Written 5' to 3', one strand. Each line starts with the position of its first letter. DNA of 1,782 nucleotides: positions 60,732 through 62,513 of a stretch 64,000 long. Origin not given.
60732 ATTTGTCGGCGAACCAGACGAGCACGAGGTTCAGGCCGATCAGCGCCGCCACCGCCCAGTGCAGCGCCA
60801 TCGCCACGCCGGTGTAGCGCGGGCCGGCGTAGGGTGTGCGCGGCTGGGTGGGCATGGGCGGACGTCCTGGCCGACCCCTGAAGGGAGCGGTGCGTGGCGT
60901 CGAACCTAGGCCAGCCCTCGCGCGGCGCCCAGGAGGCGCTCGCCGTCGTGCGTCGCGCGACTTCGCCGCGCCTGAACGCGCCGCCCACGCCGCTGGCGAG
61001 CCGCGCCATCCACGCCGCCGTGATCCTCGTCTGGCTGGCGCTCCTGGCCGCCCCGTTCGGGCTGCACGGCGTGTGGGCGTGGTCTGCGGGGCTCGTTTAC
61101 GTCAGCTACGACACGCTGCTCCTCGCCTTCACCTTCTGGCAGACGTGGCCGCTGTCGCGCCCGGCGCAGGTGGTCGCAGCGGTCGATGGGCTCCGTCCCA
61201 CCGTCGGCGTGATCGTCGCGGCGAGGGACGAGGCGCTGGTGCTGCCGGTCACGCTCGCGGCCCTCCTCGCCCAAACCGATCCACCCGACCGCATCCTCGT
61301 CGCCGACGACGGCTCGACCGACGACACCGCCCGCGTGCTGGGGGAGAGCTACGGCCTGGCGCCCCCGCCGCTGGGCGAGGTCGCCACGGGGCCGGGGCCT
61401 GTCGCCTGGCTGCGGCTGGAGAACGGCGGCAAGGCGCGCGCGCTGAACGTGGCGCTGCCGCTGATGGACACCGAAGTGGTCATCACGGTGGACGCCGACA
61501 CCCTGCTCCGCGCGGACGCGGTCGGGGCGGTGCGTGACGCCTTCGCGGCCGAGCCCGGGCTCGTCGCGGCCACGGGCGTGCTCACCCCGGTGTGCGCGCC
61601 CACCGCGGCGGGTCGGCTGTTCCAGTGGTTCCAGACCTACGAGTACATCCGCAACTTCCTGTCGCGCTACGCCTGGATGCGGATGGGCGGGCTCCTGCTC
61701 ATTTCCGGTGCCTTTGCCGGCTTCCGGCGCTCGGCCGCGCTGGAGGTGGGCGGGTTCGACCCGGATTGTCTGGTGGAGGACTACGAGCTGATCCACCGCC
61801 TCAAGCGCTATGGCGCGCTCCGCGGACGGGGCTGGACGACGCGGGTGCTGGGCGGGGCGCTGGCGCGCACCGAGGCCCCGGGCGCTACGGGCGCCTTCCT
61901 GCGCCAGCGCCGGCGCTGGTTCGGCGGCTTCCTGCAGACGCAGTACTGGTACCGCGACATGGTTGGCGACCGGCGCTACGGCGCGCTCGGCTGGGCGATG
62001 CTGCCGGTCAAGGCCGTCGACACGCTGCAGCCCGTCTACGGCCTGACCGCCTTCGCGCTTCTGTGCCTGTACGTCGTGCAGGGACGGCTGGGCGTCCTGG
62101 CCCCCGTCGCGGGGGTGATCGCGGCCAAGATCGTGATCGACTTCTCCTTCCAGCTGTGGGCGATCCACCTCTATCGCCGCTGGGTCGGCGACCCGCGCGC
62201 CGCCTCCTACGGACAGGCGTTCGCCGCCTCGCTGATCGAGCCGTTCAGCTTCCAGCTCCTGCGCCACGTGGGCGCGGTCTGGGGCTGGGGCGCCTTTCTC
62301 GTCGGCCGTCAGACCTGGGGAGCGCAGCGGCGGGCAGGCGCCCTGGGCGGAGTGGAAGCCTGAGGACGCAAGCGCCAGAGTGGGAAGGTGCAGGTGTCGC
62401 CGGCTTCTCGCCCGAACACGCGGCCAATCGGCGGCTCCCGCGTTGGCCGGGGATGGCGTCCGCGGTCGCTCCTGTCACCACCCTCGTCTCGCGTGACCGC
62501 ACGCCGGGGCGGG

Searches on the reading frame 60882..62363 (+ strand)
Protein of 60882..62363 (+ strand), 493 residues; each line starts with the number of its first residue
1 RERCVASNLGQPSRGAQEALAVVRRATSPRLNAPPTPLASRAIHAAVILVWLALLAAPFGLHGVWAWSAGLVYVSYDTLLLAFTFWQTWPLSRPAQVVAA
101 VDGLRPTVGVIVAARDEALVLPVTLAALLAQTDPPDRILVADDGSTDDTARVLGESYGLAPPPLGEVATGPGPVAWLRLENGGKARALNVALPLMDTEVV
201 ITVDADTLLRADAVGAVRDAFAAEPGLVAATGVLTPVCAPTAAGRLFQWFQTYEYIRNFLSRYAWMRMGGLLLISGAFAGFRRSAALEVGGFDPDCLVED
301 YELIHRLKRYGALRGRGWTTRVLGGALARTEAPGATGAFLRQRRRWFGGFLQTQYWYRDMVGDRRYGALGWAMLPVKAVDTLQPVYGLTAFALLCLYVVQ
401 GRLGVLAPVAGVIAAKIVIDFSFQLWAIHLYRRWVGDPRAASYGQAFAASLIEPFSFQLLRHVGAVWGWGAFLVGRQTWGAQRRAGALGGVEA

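Call 28: search_protein_families(library=pfam, proteins=[window:60882-62363:+], max_evalue=0.001)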
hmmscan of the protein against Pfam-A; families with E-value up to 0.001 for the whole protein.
window:60882-62363:+ (493 aa): 4 families
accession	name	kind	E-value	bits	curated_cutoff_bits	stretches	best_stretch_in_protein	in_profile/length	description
PF13632.12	Glyco_trans_2_3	-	1e-22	81.4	27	1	200-398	2-190/198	Glycosyl transferase family group 2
PF13641.12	Glyco_tranf_2_3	-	2.1e-19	70.9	27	1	106-349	1-230/230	Glycosyltransferase like family 2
PF00535.33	Glycos_transf_2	-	1.1e-16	61.7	23.3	1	110-286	2-164/168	Glycosyl transferase family 2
PF13506.12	Glyco_transf_21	-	4.8e-06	26.6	21.7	1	184-311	18-141/174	Glycosyl transferase family 21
